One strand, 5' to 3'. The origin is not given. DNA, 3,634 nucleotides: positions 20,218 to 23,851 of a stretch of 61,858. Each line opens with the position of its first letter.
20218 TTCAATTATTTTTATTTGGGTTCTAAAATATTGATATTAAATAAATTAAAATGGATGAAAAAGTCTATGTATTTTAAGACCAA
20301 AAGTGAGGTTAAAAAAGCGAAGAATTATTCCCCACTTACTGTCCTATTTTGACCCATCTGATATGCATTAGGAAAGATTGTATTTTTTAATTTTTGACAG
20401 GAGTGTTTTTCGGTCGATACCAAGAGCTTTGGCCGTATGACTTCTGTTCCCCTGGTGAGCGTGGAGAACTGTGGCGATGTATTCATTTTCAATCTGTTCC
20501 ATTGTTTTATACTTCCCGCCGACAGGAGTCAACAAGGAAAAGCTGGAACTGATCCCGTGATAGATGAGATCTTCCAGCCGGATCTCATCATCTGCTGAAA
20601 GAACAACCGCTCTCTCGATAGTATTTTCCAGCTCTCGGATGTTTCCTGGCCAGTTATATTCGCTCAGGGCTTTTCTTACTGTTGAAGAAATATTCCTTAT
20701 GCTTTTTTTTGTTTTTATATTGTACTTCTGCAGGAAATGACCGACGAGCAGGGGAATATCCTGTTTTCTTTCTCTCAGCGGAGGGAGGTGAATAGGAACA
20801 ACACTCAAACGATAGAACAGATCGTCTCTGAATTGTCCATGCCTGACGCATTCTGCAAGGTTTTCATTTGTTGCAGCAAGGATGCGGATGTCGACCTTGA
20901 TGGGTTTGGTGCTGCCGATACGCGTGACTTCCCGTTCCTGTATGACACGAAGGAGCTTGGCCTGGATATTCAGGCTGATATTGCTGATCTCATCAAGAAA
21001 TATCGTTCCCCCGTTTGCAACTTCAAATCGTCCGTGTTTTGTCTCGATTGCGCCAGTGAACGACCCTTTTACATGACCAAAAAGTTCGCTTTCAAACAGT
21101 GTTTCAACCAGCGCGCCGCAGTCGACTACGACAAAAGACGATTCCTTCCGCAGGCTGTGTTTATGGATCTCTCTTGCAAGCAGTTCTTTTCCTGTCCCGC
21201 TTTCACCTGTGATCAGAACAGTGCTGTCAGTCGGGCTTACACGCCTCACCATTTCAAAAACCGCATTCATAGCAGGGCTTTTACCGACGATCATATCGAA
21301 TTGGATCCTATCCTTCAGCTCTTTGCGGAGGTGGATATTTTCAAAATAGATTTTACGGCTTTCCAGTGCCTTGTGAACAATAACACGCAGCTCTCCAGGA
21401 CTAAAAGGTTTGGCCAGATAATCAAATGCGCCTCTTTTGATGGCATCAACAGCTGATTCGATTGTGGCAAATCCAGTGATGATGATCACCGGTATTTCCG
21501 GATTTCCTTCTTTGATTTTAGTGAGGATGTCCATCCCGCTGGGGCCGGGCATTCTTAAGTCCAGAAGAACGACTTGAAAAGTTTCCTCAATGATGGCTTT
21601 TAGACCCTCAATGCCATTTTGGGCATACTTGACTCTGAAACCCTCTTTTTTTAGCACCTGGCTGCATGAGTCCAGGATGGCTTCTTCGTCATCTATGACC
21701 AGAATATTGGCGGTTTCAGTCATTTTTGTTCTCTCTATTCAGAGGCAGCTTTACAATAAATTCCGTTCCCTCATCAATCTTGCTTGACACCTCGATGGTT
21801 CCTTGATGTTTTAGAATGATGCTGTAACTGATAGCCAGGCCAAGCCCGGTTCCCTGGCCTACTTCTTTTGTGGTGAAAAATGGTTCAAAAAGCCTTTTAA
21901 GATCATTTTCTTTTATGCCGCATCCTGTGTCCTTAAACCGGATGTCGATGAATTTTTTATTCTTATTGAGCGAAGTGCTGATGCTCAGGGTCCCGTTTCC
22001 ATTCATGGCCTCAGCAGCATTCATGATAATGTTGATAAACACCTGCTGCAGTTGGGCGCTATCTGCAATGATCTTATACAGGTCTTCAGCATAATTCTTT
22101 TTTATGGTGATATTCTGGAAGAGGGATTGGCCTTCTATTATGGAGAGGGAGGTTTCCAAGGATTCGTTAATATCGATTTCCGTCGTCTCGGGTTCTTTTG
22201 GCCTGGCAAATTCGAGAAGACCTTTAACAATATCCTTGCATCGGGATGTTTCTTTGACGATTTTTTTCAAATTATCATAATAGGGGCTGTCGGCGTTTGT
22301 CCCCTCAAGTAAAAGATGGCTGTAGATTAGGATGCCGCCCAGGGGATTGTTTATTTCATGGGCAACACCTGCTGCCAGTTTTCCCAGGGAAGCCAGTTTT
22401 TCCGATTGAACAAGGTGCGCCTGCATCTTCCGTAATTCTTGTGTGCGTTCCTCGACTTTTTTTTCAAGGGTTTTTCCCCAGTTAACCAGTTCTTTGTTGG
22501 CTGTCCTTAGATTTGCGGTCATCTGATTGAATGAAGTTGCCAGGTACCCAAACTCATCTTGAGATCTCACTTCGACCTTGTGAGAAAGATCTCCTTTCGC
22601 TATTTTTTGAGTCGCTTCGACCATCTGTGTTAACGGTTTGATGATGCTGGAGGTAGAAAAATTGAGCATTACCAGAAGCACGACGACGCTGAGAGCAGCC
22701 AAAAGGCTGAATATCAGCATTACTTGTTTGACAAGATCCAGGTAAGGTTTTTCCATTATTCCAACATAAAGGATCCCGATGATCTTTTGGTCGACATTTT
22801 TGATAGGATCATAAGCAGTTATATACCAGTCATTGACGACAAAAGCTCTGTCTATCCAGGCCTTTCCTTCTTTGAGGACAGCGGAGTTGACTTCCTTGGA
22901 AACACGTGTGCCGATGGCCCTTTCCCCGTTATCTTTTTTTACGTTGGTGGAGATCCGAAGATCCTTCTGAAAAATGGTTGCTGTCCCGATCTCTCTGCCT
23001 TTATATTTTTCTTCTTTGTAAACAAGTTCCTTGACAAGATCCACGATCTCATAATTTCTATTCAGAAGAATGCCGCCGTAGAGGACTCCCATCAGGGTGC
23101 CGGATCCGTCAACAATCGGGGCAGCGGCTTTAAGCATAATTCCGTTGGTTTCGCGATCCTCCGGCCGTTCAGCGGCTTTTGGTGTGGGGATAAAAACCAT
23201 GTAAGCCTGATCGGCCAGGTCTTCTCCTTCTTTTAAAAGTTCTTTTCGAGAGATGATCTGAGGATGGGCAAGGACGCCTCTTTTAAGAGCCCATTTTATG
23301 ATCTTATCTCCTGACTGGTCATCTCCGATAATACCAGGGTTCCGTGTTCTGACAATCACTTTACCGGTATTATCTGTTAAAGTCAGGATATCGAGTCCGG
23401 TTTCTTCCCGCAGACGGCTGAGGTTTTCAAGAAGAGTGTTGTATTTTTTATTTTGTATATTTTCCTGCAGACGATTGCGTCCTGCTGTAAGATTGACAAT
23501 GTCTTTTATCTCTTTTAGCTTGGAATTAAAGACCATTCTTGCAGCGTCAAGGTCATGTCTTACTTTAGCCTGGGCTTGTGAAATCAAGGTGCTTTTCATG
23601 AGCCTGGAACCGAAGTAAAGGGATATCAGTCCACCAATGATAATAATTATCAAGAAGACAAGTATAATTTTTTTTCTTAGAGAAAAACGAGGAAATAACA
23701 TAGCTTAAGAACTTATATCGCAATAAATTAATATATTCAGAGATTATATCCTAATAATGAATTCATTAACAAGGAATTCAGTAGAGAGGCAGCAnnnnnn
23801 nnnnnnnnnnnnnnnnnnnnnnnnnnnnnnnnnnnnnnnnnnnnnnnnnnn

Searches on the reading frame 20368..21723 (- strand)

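Call 5: search_protein_families(library=pfam, proteins=[window:20368-21723:-], max_evalue=0.01)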
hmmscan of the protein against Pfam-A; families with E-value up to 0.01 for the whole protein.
window:20368-21723:- (451 aa): 15 families
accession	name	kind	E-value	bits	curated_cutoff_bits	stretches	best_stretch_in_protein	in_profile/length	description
PF00158.32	Sigma54_activat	-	1.2e-70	237.1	20.2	1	145-312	1-168/168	Sigma-54 interaction domain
PF00072.30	Response_reg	-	1.4e-29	102.9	30.2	1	7-116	1-110/111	Response regulator receiver domain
PF25601.1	AAA_lid_14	-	8.1e-27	93.3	27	1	317-387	1-71/87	AAA+ ATPase lid domain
PF14532.12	Sigma54_activ_2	-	4.8e-19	69.4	25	1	146-316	1-138/138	Sigma-54 interaction domain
PF02954.25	HTH_8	-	2.9e-12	46.6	22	1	407-448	1-42/42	Bacterial regulatory protein, Fis family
PF07728.20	AAA_5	-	6e-10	39.7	22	1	169-288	2-124/139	AAA domain (dynein-related subfamily)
PF07724.20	AAA_2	-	2.3e-08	34.7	27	1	167-269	4-107/166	AAA domain (Cdc48 subfamily)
PF00004.35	AAA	-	9.2e-06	26.6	21.2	1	169-287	1-110/131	ATPase family associated with various cellular activities (AAA)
PF13191.12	AAA_16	-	2e-05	25.6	32.6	1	147-221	4-85/167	AAA ATPase domain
PF01078.27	Mg_chelatase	-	0.00045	20.1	20.3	0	224-295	93-164/207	Magnesium chelatase, subunit ChlI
PF07726.17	AAA_3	-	0.00071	19.9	27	1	169-286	2-111/131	ATPase family associated with various cellular activities (AAA)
PF20720.3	nSTAND3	-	0.0008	19.6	27.2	1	154-201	5-52/155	Novel STAND NTPase 3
PF20030.5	bpMoxR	-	0.0024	17.4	27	1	166-291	31-149/205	MoxR domain in the MoxR-vWA-beta-propeller ternary systems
PF13245.12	AAA_19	-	0.0033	18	25.1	0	166-269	11-123/134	AAA domain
PF18024.7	HTH_50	-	0.0044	17.1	27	0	408-451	8-50/50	Helix-turn-helix domain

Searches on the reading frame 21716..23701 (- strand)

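Call 5: search_protein_families(library=pfam, proteins=[window:21716-23701:-], max_evalue=0.01)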
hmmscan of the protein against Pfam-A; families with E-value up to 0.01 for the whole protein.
window:21716-23701:- (661 aa): 10 families
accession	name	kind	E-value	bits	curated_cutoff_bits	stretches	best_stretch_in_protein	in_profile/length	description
PF17202.10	sCache_3_3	-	3.2e-34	117.9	28.8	1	213-326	3-106/107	Single cache domain 3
PF17201.10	Cache_3-Cache_2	-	6e-26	91.9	27.7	1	206-328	71-195/299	Cache 3/Cache 2 fusion domain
PF02518.31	HATPase_c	-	7.2e-25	88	26.4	1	547-655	2-110/111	Histidine kinase-, DNA gyrase B-, and HSP90-like ATPase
PF00672.30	HAMP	-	2.6e-15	56.9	25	1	350-399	3-52/53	HAMP domain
PF00512.31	HisKA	-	2.8e-13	50.1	26.9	1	439-502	2-64/66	His Kinase A (phospho-acceptor) domain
PF17203.10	sCache_3_2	-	4.9e-11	43.3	28.4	1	226-326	43-137/140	Single cache domain 3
PF02743.24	dCache_1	-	0.00097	19.2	45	1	38-213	2-152/240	Cache domain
PF14501.12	HATPase_c_5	-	0.0012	19.2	22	1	550-641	5-91/102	GHKL domain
PF18947.5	HAMP_2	-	0.0015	18.9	24.3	1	349-398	16-65/67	HAMP domain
PF14827.12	dCache_3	-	0.0038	17.3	25.7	0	41-132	2-96/239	Double sensory domain of two-component sensor kinase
